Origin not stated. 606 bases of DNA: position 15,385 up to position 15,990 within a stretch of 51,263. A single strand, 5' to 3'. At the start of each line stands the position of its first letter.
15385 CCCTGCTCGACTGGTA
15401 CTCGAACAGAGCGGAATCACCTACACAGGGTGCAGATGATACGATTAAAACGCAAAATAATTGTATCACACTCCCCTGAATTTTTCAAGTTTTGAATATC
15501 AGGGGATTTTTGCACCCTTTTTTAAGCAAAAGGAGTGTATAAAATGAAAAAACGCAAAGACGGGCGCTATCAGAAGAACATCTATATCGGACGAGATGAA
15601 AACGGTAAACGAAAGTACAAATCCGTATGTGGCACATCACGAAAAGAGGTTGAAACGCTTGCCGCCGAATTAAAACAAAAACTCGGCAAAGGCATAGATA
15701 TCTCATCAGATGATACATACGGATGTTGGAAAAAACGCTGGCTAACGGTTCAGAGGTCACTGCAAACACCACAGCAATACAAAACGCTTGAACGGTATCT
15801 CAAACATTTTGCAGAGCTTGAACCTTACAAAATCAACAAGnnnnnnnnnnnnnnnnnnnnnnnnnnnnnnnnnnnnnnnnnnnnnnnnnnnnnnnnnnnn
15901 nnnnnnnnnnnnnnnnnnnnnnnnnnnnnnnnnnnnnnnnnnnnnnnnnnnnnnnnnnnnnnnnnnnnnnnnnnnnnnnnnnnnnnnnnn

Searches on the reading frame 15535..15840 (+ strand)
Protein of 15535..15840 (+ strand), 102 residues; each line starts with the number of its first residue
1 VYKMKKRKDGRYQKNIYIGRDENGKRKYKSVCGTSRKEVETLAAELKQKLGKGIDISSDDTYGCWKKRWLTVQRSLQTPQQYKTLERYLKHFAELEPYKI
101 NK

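Call 62: search_protein_families(library=pfam, proteins=[window:15535-15840:+], max_evalue=1)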
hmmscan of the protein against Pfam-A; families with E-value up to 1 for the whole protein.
window:15535-15840:+ (102 aa): 2 families
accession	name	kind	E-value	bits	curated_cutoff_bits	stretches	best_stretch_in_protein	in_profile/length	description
PF08955.15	BofC_C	-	0.043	14.4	21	1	33-62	36-65/74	BofC C-terminal domain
PF14657.12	Arm-DNA-bind_4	-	0.21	11.7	22.3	1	12-53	2-45/47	Arm DNA-binding domain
